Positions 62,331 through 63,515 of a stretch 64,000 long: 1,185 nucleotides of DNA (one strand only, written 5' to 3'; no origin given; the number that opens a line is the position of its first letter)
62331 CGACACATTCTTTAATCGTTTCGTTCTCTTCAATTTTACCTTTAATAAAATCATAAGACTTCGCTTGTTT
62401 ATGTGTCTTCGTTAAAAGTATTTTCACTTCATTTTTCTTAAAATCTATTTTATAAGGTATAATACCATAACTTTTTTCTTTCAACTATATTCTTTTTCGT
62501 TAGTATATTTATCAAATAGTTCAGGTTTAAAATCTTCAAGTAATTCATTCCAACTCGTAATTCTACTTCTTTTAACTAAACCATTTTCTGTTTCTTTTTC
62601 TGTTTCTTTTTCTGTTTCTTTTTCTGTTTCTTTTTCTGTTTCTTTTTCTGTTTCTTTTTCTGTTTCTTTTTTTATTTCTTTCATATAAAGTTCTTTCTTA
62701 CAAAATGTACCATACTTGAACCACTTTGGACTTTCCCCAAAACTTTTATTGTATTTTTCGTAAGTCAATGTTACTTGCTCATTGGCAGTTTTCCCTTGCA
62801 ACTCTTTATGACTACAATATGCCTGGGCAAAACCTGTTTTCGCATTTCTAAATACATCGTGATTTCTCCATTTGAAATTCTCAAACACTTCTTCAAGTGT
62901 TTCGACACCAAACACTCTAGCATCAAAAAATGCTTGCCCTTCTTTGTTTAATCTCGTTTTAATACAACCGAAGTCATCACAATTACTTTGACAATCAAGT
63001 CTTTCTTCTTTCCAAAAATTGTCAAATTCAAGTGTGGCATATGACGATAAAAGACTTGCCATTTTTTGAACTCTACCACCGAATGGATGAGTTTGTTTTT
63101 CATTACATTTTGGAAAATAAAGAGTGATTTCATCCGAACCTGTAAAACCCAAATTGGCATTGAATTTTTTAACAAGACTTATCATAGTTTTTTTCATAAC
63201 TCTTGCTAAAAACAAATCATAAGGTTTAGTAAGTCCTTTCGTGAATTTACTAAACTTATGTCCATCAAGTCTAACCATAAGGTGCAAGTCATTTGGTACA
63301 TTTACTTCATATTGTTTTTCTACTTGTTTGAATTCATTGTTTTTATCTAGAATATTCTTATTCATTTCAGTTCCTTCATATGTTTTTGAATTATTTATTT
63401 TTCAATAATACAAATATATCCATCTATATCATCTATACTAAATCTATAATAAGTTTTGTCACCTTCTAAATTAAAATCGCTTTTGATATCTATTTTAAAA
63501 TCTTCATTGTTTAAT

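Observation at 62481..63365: Phage-encoded Thg1-like 3'-5' polymerase with an (ETEK)7 low-complexity tail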

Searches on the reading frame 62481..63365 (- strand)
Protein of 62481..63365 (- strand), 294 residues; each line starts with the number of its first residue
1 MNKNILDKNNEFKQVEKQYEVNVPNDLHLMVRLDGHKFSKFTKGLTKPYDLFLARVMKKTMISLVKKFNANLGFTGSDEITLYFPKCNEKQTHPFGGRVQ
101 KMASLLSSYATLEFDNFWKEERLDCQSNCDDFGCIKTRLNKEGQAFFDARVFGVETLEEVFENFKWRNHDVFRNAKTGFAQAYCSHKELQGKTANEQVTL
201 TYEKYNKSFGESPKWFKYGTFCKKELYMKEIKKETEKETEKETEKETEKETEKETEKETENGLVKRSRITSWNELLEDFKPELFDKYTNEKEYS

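Call 4: search_protein_families(library=pfam, proteins=[window:62481-63365:-], max_evalue=1)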
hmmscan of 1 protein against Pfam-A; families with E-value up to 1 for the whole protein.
window:62481-63365:- (294 aa): 5 families
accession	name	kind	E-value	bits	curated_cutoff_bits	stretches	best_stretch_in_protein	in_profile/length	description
PF04446.17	Thg1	-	6e-26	91.3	29.2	1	11-152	3-127/130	tRNAHis guanylyltransferase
PF06390.17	NESP55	-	0.00014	22.1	35.4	1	229-270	124-165/261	Neuroendocrine-specific golgi protein P55 (NESP55)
PF05887.16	Trypan_PARP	-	0.21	12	100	1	234-260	84-110/134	Procyclic acidic repetitive protein (PARP)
PF14413.11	Thg1C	-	0.26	12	26.3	1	184-254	37-105/116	Thg1 C terminal domain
PF15336.11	Auts2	-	0.36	11.2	23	1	207-254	157-205/218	Autism susceptibility gene 2 protein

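Call 5: search_protein_families(library=phrogs, proteins=[window:62481-63365:-], max_evalue=0.01)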
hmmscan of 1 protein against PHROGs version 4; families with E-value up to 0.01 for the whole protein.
window:62481-63365:- (294 aa): 1 family
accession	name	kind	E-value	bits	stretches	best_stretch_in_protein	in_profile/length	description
phrog_4717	-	DNA, RNA and nucleotide metabolism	5e-49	168.2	1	12-258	9-242/250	tRNA-His guanylyltransferase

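Call 6: search_solved_structures(query=window:62481-63365:-, max_evalue=1, show_alignments=3)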
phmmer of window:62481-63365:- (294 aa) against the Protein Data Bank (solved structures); distinct sequences matched with E-value up to 1: 4.
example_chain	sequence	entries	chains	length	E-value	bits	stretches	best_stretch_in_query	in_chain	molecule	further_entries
4kgk_A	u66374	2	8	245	1.6e-20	76.6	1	11-232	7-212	Thg1-like uncharacterized protein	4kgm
5xox_A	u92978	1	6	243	2.8e-06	29.9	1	18-224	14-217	tRNA(His) guanylyltransferase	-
5axk_A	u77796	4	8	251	1.8e-05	27.3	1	29-109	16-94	tRNA(His)-5'-guanylyltransferase (Thg1) like protein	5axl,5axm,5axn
9jgb_A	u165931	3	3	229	0.6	12.4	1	35-88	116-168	Ribosomal RNA small subunit methyltransferase Nep1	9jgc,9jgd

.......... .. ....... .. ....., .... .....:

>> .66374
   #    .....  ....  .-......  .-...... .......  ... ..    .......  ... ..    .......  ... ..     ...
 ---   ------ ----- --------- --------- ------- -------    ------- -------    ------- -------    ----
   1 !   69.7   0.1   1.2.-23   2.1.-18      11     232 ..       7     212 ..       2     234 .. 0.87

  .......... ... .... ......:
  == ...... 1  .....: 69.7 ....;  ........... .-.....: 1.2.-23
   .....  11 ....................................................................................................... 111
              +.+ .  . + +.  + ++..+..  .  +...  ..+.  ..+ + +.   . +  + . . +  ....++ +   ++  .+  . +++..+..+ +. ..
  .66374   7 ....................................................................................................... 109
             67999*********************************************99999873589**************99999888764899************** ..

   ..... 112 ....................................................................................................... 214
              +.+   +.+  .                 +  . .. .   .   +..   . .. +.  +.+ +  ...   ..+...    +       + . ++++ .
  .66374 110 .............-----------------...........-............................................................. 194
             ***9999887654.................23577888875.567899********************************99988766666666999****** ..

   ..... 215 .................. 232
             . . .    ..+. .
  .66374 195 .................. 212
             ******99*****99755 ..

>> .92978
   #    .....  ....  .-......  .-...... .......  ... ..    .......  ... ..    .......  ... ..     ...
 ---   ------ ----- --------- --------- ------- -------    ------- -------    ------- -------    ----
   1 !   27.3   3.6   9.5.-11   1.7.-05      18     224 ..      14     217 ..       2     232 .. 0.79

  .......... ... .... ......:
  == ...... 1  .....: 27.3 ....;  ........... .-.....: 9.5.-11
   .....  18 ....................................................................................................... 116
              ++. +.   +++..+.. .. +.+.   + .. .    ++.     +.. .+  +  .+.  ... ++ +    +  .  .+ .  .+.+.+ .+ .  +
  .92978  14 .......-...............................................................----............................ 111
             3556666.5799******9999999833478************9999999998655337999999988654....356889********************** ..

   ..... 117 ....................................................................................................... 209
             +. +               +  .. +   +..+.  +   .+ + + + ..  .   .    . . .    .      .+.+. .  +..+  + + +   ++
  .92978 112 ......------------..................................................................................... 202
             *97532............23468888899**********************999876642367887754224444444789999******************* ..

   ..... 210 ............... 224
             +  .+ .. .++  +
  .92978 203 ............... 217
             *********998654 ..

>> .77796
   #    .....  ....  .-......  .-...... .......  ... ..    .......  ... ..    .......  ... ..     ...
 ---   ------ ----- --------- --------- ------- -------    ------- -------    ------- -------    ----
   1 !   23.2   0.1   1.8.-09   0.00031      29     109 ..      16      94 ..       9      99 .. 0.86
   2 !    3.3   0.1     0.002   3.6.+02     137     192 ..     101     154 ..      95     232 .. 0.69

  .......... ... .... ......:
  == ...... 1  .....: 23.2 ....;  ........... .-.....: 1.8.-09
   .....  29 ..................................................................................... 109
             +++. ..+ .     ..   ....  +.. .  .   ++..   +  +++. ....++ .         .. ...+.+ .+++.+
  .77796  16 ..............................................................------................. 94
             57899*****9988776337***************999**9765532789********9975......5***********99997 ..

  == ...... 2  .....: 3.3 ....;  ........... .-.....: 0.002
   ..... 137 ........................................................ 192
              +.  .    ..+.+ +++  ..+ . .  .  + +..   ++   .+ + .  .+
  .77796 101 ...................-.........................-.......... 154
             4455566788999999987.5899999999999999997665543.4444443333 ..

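Call 8: search_dna_similar(query=window:62481-63365:-, collection=phages, mode=protein, max_rows=40)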
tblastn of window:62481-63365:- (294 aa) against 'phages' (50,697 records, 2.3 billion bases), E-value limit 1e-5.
Records with a match: 162; places in all: 163; records where one place covers at least 80% of the query: 0.
Best place of each record, by identity: <60% 162.
By first word of the organism name: Bacillus 44; Prevotella 15; Caulobacter 13; Mycobacterium 11; Erwinia 7; Brevundimonas 7; Vibrio 6; Aeromonas 6; Burkholderia 5; uncultured 4; and 20 more.
By host as written in the record: - 17; Prevotella sp. 15; Bacillus cereus 14; Caulobacter vibrioides CB15 13; Mycobacterium smegmatis mc2 155 8; Brevundimonas pondensis LVF1 6; Bacillus sp. 5; Burkholderia cenocepacia 4; and 50 more.
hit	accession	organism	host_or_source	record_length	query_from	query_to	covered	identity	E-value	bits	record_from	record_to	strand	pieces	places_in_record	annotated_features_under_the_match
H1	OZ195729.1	Vibrio phage D69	Seawater and oysters mix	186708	1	227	77%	35.6%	1e-27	118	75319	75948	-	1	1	tRNA-His guanylyltransferase | hypothetical protein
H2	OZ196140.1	Vibrio phage D181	Seawater and oysters mix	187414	1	227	77%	35.6%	1e-27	118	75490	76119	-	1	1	tRNA-His guanylyltransferase | hypothetical protein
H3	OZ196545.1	Vibrio phage D148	Seawater and oysters mix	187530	1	227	77%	35.6%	1e-27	118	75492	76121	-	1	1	tRNA-His guanylyltransferase | hypothetical protein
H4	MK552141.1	Burkholderia phage BcepSauron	Burkholderia cenocepacia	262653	1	228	78%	34.6%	3e-27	116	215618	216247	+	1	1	tRNA synthase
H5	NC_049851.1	Burkholderia phage BcepSauron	Burkholderia cenocepacia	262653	1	228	78%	34.6%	3e-27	116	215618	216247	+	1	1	tRNA-His guanylyltransferase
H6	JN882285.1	Cronobacter phage vB_CsaM_GAP32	Cronobacter sakazakii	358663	27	227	68%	38.1%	1e-26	115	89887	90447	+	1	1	putative tRNA-His guanylyltransferase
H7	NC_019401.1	Cronobacter phage vB_CsaM_GAP32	Cronobacter sakazakii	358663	27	227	68%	38.1%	1e-26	115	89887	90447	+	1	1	tRNA-His guanylyltransferase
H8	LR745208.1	uncultured phage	metagenomic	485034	12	224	72%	35.8%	3e-24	107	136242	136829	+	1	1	record has no annotation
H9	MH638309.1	Bacillus phage Hobo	Bacillus thuringiensis kurstaki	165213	6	227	76%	33.6%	8e-20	95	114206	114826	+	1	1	168: tRNAHis guanylyltransferase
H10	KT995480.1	Bacillus phage BM15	Priestia megaterium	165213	6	227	76%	33.6%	8e-20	95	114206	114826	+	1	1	tRNA-His guanylyltransferase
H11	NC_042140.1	Bacillus phage BM15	Priestia megaterium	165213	6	227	76%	33.6%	8e-20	95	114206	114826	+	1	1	tRNA-His guanylyltransferase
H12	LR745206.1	uncultured phage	metagenomic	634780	27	225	68%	37.2%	1e-28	120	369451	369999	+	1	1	record has no annotation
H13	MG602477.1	Bacillus phage BCP01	Bacillus cereus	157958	6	227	76%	33.2%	1e-19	95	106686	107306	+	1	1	hypothetical protein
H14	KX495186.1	Bacillus phage PK16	Bacillus cereus ATCC 21772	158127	6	227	76%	33.2%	1e-19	95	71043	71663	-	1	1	putative tRNA-His guanylyltransferase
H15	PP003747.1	Bacillus phage Z3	Bacillus cereus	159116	6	227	76%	33.2%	6e-19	92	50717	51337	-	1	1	putative tRNA-His guanylyltransferase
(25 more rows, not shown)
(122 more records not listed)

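Call 10: find_homologous_proteins(query=window:62481-63365:-)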
Query window:62481-63365:- (294 aa): 44 proteins with E <= 0.001 among 8000 candidates.
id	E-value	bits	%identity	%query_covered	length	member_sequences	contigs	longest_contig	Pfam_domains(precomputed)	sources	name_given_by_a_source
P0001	2.7e-159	547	84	100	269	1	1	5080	PF04446.18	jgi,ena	-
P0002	1.7e-147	508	79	100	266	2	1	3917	PF04446.18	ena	-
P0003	1.6e-144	498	77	100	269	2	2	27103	PF04446.18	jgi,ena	-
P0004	9.5e-116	404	65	100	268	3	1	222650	PF04446.18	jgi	-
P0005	4.1e-111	389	63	100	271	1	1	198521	PF04446.18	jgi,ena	-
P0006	1.1e-49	187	40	82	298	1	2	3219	PF04446.18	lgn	-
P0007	2.6e-48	183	47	74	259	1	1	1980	PF04446.18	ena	-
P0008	1.4e-47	180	46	74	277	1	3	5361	PF04446.18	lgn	-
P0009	3.8e-47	179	37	94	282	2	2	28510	PF04446.18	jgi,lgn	-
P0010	1.6e-46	177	40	77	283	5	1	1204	PF04446.18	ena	-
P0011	6.6e-44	168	41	77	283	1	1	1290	PF04446.18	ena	-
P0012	8.6e-44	168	36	94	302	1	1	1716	PF04446.18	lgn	-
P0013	9.4e-42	161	38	91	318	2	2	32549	PF04446.18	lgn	-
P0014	1.0e-41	161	41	73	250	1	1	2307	PF04446.18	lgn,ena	-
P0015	1.6e-41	160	38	46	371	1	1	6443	PF04446.18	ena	-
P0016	9.8e-40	155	39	74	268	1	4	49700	PF04446.18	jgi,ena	jgi:tRNA(His) guanylyltransferase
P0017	1.8e-39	154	37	75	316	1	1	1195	PF04446.18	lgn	-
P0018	6.3e-39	152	34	46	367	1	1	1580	PF04446.18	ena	-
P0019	7.3e-38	148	36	78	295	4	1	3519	PF04446.18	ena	-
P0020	1.2e-33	135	37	73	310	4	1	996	PF04446.18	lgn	-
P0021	2.9e-30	123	33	72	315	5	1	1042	PF04446.18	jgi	-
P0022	2.7e-29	120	33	93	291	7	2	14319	PF04446.18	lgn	-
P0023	5.1e-28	116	38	66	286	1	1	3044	PF04446.18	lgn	-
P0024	1.1e-27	115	35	87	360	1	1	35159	PF04446.18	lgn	-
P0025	3.6e-27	113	30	74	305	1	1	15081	PF04446.18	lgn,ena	-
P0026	5.3e-27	113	35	80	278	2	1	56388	PF04446.18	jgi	-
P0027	6.4e-27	112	35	74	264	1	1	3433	PF04446.18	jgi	-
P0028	6.4e-27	112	34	88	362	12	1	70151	PF04446.18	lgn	-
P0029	1.9e-26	111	35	71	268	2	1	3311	PF04446.18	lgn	-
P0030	4.8e-26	110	38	72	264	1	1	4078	PF04446.18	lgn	-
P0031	8.3e-26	109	36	75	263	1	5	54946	PF04446.18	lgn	-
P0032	1.4e-25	108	36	74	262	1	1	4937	PF04446.18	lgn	-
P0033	1.6e-25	108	34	81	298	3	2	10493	PF04446.18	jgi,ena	-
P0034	1.7e-25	108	35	78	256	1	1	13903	PF04446.18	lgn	-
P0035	5.1e-25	106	33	94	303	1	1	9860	PF04446.18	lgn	-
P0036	3.0e-24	104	33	84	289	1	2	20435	PF04446.18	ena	-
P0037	4.5e-24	103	37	69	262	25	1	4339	PF04446.18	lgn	-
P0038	5.7e-24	103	35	78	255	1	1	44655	PF04446.18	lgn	-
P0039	1.5e-23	101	34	80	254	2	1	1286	PF04446.18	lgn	-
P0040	4.3e-23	100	34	67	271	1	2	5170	PF04446.18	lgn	-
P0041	4.3e-22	97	33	73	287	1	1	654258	PF04446.18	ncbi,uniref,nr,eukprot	ncbi:hypothetical protein PPERSA_00695 [Pseudocohnilembus persalinus]|uniref:tRNAHis guanylyltransfe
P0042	1.2e-20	92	34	70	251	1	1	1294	PF04446.18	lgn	-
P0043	6.9e-20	89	33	69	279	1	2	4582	PF04446.18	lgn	-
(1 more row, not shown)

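Call 11: find_encoding_contigs(protein=window:62484-63365:-, flank=10000, max_places=10)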
Protein window:62484-63365:- (294 aa): 1 contig read that carries it; 1 place shown.
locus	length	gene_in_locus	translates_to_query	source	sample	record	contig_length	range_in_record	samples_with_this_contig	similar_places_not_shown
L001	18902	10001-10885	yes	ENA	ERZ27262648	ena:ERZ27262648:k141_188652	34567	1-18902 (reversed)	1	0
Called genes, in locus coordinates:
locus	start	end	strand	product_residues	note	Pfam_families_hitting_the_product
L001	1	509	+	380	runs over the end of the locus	-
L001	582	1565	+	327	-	PF13671:AAA_33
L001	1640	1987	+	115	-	-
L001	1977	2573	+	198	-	-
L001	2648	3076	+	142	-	-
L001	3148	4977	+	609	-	-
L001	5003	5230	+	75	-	-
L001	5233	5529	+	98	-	-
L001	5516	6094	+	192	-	-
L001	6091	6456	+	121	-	-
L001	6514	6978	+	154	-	-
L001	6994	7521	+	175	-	PF03160:Calx-beta (weak)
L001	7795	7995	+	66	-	-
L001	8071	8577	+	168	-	-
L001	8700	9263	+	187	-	-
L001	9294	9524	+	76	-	-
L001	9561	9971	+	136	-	-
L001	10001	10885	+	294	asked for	-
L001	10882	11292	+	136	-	PF00293:NUDIX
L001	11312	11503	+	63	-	-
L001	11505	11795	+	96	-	-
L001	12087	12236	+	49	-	-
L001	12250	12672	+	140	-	PF09643:YopX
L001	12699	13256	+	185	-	-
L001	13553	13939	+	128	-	-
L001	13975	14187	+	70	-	-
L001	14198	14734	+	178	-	-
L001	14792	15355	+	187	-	-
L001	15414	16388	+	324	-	PF02086:MethyltransfD12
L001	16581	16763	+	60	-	-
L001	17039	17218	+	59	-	-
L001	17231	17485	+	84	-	-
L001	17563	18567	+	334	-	PF10127:RlaP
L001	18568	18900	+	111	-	?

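Call 27: predict_structure(alignment_id=A1)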
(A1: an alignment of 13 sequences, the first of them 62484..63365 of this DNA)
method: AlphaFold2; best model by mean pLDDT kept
length: 294 residues; sequences in the alignment: 13
mean_pLDDT: 82.9   pTM: 0.80
mean pLDDT of the five models: 82.9, 81.3, 80.8, 79.1, 68.4
residues with pLDDT >= 90: 162; 70-90: 75; 50-70: 28; < 50: 29
segments of 3 or more residues with pLDDT < 50: 234-258, 291-294
pLDDT, mean of each block of 10 residues (from residue 1): 77 85 93 90 89 95 94 91 87 85 95 96 83 87 93 93 92 94 95 96 96 94 79 44 33 44 74 84 65 39
secondary structure, 60 per line:
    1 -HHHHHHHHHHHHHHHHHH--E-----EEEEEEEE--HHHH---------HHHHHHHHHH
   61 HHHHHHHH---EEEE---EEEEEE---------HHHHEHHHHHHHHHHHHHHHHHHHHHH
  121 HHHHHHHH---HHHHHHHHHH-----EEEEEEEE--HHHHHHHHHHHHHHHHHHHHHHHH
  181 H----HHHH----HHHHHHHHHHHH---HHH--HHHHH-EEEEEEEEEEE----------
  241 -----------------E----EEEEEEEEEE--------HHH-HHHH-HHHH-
elements in order: H2-19 E28-35 H38-41 H51-68 E72-75 E79-84 H94-97 H99-128 H132-141 E147-154 H157-181 H186-189 H194-205 H214-218 E220-230 E263-272 H285-288 H290-293
